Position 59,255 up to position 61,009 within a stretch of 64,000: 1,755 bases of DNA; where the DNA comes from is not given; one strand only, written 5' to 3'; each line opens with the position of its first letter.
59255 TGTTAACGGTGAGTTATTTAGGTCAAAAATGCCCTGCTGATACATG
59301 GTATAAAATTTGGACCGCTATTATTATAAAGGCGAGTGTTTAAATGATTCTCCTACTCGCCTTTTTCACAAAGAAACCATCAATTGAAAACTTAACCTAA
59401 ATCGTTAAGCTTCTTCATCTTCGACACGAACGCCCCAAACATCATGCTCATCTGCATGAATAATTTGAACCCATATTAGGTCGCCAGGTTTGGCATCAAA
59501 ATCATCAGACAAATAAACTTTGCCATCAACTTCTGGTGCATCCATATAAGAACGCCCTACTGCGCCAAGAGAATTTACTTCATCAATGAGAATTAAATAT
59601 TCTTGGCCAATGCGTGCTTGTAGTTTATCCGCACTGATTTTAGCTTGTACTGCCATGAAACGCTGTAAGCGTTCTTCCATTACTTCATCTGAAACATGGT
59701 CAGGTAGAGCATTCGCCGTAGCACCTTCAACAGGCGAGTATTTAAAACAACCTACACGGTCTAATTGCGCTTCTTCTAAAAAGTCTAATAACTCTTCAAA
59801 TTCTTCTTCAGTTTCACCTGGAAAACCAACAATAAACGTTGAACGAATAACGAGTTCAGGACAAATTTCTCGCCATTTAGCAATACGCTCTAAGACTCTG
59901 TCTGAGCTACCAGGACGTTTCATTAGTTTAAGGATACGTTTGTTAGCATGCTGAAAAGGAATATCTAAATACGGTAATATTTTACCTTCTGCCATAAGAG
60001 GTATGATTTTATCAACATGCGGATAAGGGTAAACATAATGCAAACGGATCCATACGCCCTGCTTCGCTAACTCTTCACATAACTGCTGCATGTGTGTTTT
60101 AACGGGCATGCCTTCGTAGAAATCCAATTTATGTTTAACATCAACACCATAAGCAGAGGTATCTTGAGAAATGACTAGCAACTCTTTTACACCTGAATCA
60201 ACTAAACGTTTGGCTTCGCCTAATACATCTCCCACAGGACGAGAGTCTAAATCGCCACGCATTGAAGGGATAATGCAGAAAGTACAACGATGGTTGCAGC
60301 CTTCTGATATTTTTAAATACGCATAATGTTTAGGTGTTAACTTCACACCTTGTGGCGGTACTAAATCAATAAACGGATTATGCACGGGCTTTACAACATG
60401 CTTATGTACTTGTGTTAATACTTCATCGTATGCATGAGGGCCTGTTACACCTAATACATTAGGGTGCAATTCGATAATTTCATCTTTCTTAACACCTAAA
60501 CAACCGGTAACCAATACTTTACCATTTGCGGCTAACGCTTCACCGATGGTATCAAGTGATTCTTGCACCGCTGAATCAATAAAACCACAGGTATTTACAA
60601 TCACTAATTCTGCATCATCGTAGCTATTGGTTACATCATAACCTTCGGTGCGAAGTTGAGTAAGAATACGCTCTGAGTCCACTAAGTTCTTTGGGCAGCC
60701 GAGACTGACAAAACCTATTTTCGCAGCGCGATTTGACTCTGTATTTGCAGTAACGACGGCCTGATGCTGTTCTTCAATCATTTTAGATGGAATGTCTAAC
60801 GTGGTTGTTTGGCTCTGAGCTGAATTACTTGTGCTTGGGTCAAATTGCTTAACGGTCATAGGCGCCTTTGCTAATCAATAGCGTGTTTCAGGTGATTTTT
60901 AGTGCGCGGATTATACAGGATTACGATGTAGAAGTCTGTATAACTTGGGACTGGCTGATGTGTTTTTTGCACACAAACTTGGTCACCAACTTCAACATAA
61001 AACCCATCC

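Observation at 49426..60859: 8.5-kb gene block bracketed by diverged ~1.4-kb direct repeats of rimO: integration by homology, with no integrase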

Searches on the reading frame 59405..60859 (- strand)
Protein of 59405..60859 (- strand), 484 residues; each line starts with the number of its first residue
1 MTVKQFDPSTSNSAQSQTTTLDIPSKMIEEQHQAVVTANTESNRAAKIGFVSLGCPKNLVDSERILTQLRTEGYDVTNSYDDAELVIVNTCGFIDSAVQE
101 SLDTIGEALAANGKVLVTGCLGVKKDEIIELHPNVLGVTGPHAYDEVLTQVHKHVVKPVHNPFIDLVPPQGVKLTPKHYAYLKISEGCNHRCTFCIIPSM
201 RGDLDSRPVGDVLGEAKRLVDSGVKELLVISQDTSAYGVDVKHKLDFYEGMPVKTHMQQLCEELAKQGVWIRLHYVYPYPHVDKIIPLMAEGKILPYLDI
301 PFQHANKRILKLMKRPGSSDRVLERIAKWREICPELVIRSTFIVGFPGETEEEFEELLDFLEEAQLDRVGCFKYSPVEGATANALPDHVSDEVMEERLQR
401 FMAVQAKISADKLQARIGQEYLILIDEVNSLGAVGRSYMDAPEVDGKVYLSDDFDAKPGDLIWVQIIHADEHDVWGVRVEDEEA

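Call 5: search_protein_families(library=ncbifam, proteins=[window:59405-60859:-])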
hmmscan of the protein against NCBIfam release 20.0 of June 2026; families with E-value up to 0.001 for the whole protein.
window:59405-60859:- (484 aa): 19 families
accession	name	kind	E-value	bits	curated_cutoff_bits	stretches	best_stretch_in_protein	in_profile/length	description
TIGR01125.1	TIGR01125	equivalog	5.3e-179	595.8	356.95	1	47-476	1-432/432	30S ribosomal protein S12 methylthiotransferase RimO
TIGR00089.1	TIGR00089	subfamily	6.1e-104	348.2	251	1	47-476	1-429/429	MiaB/RimO family radical SAM methylthiotransferase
TIGR01579.1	MiaB-like-C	equivalog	2.3e-67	228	357.05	1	50-436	1-391/416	tRNA (N(6)-L-threonylcarbamoyladenosine(37)-C(2))-methylthiotransferase MtaB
TIGR01574.1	miaB-methiolase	equivalog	4e-67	227.1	355.3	1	51-428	5-389/437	tRNA (N6-isopentenyl adenosine(37)-C2)-methylthiotransferase MiaB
TIGR01578.1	MiaB-like-B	hypoth_equivalog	1.1e-59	202.3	314.7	1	51-470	5-412/421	tRNA (N(6)-L-threonylcarbamoyladenosine(37)-C(2))-methylthiotransferase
NF010916.0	PRK14336.1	equivalog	7e-39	133.8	606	1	52-470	8-404/418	tRNA (N6-isopentenyl adenosine(37)-C2)-methylthiotransferase MiaB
TIGR04014.1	B12_SAM_MJ_0865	equivalog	9e-18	64.3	360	1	180-378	161-350/434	methyl-coenzyme M reductase glutamine C-methyltransferase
TIGR04013.1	B12_SAM_MJ_1487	hypoth_equivalog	6e-16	58.2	251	1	176-401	148-372/382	TIGR04013 family B12-binding domain/radical SAM domain-containing protein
TIGR04479.1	bcpD_PhpK_rSAM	subfamily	6.9e-11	41.2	600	1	304-366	351-411/504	PhpK family radical SAM P-methyltransferase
TIGR03471.1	HpnJ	equivalog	4e-06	26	577.6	1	179-367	197-368/472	hopanoid biosynthesis associated radical SAM protein HpnJ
NF053743.1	LipS2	equivalog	6.2e-05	22.6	270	0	299-387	131-215/292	LipS2 family lipoyl synthase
NF009544.0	PRK12928.1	subfamily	0.00012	21.5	210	0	307-374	181-247/300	lipoyl synthase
TIGR04295.1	B12_rSAM_oligo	hypoth_equivalog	0.00015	20.6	400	1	180-230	201-251/422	TIGR04295 family B12-binding domain-containing radical SAM protein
TIGR03904.1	SAM_YgiQ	equivalog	0.00027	19.6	462.35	0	291-383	431-526/558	YgiQ family radical SAM protein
NF040546.1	rSAM_CUAEP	equivalog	0.00028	19.7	500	0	180-366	172-343/468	CUAEP/CCAEP-tail radical SAM (seleno)protein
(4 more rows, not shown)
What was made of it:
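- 59405..60859 (-): Full-length rimO (484 aa). It is expressed from its own upstream region. At least its 3' part (codons 53-484) is inferred to be imported. TIGR01125 at 596 bits (call 5).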

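Call 9: find_encoding_contigs(protein=window:59405-60859:-, flank=10000, max_places=10)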
Protein window:59405-60859:- (484 aa): no gene with exactly this product is on record in the collection.

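Call 10: find_related_loci(query=window:59405-60859:-, collection=genome_contigs, flank=10000)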
Query window:59405-60859:- (484 aa) in genome_contigs; peptide patterns used: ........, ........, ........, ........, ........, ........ (x = any residue, [..] = any of these).
600 stretches matched a pattern (row limit reached: there are more); 557 encode a relative of the query (tblastn E <= 1e-3); the best 80 are kept; 80 distinct loci.
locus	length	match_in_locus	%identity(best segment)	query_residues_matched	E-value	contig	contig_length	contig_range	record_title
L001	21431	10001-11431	93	1-481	0e+0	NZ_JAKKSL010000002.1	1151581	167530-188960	Colwellia maritima strain MSW7 2, whole genome shotgun sequence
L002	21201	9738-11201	90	1-481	0e+0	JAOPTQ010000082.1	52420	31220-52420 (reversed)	MAG: Colwellia sp. isolate tPB_Gamm1 H3element_contig_2578, whole genome shotgun sequence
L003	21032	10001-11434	90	1-481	0e+0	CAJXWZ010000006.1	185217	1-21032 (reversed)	MAG TPA_asm: uncultured Colwellia sp. isolate SRR3580189_bin.45_MetaBAT_v2.12.1_MAG genome assembly, contig: NODE_88_len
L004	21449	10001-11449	88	1-481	0e+0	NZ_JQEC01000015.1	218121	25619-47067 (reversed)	Colwellia psychrerythraea strain GAB14E ctg23, whole genome shotgun sequence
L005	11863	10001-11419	84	1-481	0e+0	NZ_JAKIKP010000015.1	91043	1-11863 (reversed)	Shewanella gaetbuli strain DSM 16422 contig00015, whole genome shotgun sequence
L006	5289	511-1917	85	1-481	0e+0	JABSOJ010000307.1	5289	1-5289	MAG: Alteromonadaceae bacterium isolate DT_5 DT-Alteromonadaceae-2_scaffold_309, whole genome shotgun sequence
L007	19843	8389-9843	88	1-481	0e+0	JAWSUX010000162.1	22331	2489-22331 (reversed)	MAG: Colwellia sp. isolate BHT04_PHB_gam2 A6P3HB_contig_1046, whole genome shotgun sequence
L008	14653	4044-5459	73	1-481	0e+0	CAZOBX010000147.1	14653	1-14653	MAG TPA_asm: uncultured Kangiella sp. isolate binchicken_co161_149 genome assembly, contig: NODE_543_length_14653_cov_6.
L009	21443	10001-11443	86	1-481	0e+0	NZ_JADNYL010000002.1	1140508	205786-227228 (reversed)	Thalassotalea sp. G2M2-11 2, whole genome shotgun sequence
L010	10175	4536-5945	71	1-483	0e+0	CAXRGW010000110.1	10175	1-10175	MAG: Alteromonas sp. isolate YZ10B_8.84 genome assembly, contig: k141_98066, whole genome shotgun sequence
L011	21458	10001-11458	72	1-483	0e+0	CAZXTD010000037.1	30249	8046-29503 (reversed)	MAG TPA_asm: uncultured Glaciecola sp. isolate SRP268394_co2_231 genome assembly, contig: NODE_2096_length_30249_cov_4.4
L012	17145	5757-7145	71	1-476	0e+0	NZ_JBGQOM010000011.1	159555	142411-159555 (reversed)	Flavobacterium sp. W21_SRS_FM6 NODE_11_length_159555_cov_110.557651, whole genome shotgun sequence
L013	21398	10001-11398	71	1-480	0e+0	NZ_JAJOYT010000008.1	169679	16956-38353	Rheinheimera faecalis strain YR1 8, whole genome shotgun sequence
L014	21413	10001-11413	71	11-481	0e+0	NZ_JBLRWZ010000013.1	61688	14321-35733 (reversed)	MAG: Aliidiomarina sp. isolate TamC05-24 NODE_13_length_61688_cov_4.055574, whole genome shotgun sequence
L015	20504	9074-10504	70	1-483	0e+0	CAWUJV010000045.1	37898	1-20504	MAG: uncultured Alteromonas sp. isolate SRR17458619_binner12_6_1705322967 genome assembly, contig: ERZ21854002.102, whol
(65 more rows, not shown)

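Call 15: find_homologous_proteins(query=window:59405-60859:-, max_evalue=1e-100)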
Query window:59405-60859:- (484 aa): 8000 proteins with E <= 1e-100 among 8000 candidates; the best 120 are listed.
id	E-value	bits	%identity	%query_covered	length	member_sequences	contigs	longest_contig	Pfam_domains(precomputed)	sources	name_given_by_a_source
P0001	0.0e+0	1060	95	100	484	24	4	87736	PF04055.28,PF00919.27,PF18693.8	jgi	-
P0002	0.0e+0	1053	94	100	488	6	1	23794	PF04055.28,PF00919.27,PF18693.8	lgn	-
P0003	0.0e+0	1047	95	99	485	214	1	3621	PF04055.28,PF00919.27,PF18693.8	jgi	jgi:ribosomal protein S12 methylthiotransferase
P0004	0.0e+0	1039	94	100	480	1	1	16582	PF04055.28,PF00919.27,PF18693.8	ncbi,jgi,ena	-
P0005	0.0e+0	1039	94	99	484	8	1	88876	PF04055.28,PF00919.27,PF18693.8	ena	-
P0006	0.0e+0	1037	93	100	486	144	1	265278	PF04055.28,PF00919.27,PF18693.8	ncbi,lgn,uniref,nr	ncbi:30S ribosomal protein S12 methylthiotransferase RimO [Colwellia sp. 75C3]|uniref:30S ribosomal 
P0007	0.0e+0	1031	92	99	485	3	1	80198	PF04055.28,PF00919.27,PF18693.8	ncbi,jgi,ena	-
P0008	0.0e+0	1030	93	99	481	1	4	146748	PF04055.28,PF00919.27,PF18693.8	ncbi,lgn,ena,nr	ncbi:MAG: 30S ribosomal protein S12 methylthiotransferase RimO [Gammaproteobacteria bacterium]|nr:MA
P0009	0.0e+0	1029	92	99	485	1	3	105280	PF04055.28,PF00919.27,PF18693.8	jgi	jgi:ribosomal protein S12 methylthiotransferase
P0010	0.0e+0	1027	92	99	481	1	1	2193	PF04055.28,PF00919.27,PF18693.8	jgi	jgi:ribosomal protein S12 methylthiotransferase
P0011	0.0e+0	1025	93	100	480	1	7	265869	PF04055.28,PF00919.27,PF18693.8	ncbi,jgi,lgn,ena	jgi:ribosomal protein S12 methylthiotransferase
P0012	0.0e+0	1024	92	99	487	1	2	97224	PF04055.28,PF00919.27,PF18693.8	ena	-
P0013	0.0e+0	1023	92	100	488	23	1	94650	PF04055.28,PF00919.27,PF18693.8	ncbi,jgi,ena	-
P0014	0.0e+0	1023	92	99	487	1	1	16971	PF04055.28,PF00919.27,PF18693.8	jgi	-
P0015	0.0e+0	1022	92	99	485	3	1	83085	PF04055.28,PF00919.27,PF18693.8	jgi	jgi:ribosomal protein S12 methylthiotransferase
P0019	0.0e+0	1019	92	99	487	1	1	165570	PF04055.28,PF00919.27,PF18693.8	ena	-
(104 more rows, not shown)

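Call 16: find_encoding_contigs(protein=P0001, flank=10000, max_places=4)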
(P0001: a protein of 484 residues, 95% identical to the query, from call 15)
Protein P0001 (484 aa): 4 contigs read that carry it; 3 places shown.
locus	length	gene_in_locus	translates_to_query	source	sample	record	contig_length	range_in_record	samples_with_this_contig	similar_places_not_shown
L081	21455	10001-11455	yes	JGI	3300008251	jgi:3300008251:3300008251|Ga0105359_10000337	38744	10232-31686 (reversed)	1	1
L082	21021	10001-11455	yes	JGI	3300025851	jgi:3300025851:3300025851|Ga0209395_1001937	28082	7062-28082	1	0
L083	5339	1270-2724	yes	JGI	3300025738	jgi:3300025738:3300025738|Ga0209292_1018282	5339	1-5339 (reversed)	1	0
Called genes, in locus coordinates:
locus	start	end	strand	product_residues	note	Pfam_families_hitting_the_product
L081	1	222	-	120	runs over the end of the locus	PF01152:Bac_globin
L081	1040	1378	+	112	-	PF13601:HTH_34 (faint), PF03551:PadR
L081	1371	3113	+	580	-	PF04024:PspC, PF22744:Toast-rack_PspC-Cterm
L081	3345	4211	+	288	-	PF02463:SMC_N (faint), PF00005:ABC_tran, PF13304:AAA_21 (weak)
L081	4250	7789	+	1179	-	PF12698:ABC2_membrane_3 (weak), PF01433:Peptidase_M1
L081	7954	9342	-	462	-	PF01590:GAF, PF13185:GAF_2, PF13492:GAF_3 (weak), PF02518:HATPase_c, PF13589:HATPase_c_3 (weak)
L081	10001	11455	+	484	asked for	PF00919:UPF0004, PF04055:Radical_SAM, PF18693:TRAM_2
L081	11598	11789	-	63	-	PF00216:Bac_DNA_binding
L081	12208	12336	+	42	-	-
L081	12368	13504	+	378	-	PF12833:HTH_18, PF00165:HTH_AraC (weak)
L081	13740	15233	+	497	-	PF00144:Beta-lactamase, PF07719:TPR_2 (faint), PF13424:TPR_12 (weak), PF00515:TPR_1 (weak), PF13181:TPR_8 (faint)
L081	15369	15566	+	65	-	PF00919:UPF0004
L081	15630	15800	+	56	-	-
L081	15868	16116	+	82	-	-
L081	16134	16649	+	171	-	PF04055:Radical_SAM, PF18693:TRAM_2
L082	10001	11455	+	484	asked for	PF00919:UPF0004, PF04055:Radical_SAM, PF18693:TRAM_2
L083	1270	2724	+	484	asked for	PF00919:UPF0004, PF04055:Radical_SAM, PF18693:TRAM_2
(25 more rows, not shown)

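Call 17: find_encoding_contigs(protein=P0005, flank=10000, max_places=3)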
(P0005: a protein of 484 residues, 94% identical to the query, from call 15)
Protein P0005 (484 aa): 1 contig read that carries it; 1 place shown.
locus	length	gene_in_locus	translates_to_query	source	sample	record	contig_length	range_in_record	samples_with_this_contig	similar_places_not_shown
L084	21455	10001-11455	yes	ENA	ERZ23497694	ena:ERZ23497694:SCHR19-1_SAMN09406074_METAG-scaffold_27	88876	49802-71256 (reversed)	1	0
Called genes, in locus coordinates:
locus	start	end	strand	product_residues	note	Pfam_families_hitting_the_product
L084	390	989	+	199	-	PF14597:Lactamase_B_5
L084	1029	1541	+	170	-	PF05728:UPF0227 (weak), PF12146:Hydrolase_4 (faint), PF20408:Abhydrolase_11 (weak)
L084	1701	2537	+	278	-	PF05552:MS_channel_1st_1 (weak), PF21088:MS_channel_1st (weak), PF00924:MS_channel_2nd, PF21082:MS_channel_3rd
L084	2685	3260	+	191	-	PF03167:UDG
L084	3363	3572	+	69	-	PF06945:DUF1289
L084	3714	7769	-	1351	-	PF07494:Reg_prop (faint), PF07495:Y_Y_Y, PF00512:HisKA, PF02518:HATPase_c, PF00072:Response_reg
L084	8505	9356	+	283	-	PF19795:DUF6279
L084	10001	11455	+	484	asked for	PF00919:UPF0004, PF04055:Radical_SAM, PF18693:TRAM_2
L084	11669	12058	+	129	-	-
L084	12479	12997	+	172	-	PF04214:DUF411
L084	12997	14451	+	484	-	PF02321:OEP (faint)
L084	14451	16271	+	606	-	PF19335:HMBD (weak), PF25917:BSH_RND, PF25919:BSH_CusB, PF25973:BSH_CzcB, PF25869:3HB_CusB, PF25954:Beta-barrel_RND_2, PF25975:CzcB_C, PF11604:CusF_Ec, +4 more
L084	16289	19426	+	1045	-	PF00873:ACR_tran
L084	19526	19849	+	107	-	-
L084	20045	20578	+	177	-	PF13442:Cytochrome_CBB3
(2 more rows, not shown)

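Call 18: find_encoding_contigs(protein=P0006, flank=10000, max_places=3)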
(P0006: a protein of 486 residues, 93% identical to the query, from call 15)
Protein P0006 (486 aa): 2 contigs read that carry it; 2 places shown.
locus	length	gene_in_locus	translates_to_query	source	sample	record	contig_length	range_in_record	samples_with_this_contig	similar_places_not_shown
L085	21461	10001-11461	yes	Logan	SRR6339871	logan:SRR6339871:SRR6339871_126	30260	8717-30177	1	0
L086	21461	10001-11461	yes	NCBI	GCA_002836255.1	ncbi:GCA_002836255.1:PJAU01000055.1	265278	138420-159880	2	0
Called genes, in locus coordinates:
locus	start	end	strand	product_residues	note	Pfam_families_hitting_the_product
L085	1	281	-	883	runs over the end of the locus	PF07715:Plug, PF00593:TonB_dep_Rec_b-barrel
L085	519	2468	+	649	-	PF02028:BCCT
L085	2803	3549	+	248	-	PF00072:Response_reg, PF00486:Trans_reg_C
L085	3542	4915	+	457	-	PF00512:HisKA, PF02518:HATPase_c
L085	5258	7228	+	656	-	PF00089:Trypsin, PF13365:Trypsin_2 (weak), PF18911:PKD_4 (weak), PF22352:K319L-like_PKD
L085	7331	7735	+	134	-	-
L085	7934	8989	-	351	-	PF00724:Oxidored_FMN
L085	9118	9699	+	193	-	PF00440:TetR_N, PF16925:TetR_C_13 (weak)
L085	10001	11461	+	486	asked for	PF00919:UPF0004, PF04055:Radical_SAM, PF18693:TRAM_2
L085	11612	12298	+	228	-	PF01575:MaoC_dehydratas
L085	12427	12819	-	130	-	PF01965:DJ-1_PfpI (weak)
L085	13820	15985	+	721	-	PF00486:Trans_reg_C, PF00930:DPPIV_N (faint), PF26549:Tricorn_N (faint), PF26550:Tricorn_2nd (faint), PF07676:PD40 (faint), PF25174:Beta-prop_THOC3 (faint), PF23381:Beta-prop_IFT122_1st (faint)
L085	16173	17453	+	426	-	PF25989:YknX_C (faint), PF25967:RND-MFP_C (weak), PF25975:CzcB_C (faint)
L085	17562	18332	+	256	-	PF00005:ABC_tran, PF13304:AAA_21 (faint)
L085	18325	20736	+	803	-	PF12704:MacB_PCD, PF02687:FtsX, PF12704:MacB_PCD, PF02687:FtsX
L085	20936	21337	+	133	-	PF02810:SEC-C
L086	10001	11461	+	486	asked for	PF00919:UPF0004, PF04055:Radical_SAM, PF18693:TRAM_2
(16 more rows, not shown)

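Call 44: find_encoding_contigs(protein=P0013, flank=10000, max_places=2)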
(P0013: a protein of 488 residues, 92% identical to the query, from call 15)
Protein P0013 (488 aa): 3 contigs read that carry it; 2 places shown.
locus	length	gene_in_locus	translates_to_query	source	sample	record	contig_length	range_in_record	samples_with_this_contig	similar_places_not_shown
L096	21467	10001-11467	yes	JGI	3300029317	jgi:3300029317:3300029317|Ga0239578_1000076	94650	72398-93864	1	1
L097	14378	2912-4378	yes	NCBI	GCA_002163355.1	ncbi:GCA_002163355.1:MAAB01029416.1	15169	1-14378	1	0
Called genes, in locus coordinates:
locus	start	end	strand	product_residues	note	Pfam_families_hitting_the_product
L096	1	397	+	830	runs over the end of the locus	PF03707:MHYT, PF00512:HisKA, PF02518:HATPase_c, PF00072:Response_reg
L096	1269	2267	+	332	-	PF13795:HupE_UreJ_2, PF04955:HupE_UreJ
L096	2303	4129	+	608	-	PF12228:DUF3604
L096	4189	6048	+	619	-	PF12228:DUF3604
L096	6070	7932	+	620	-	PF12228:DUF3604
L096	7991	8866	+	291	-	PF13145:Rotamase_2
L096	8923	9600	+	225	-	-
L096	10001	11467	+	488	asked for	PF00919:UPF0004, PF04055:Radical_SAM, PF18693:TRAM_2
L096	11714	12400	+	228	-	PF01575:MaoC_dehydratas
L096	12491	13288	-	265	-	-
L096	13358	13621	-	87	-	-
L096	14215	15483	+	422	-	PF02515:CoA_transf_3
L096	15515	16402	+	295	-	PF00378:ECH_1, PF16113:ECH_2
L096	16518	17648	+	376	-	PF00465:Fe-ADH, PF13685:Fe-ADH_2, PF25137:ADH_Fe_C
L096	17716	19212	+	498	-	PF00171:Aldedh, PF05893:LuxC (faint)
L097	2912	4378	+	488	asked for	PF00919:UPF0004, PF04055:Radical_SAM, PF18693:TRAM_2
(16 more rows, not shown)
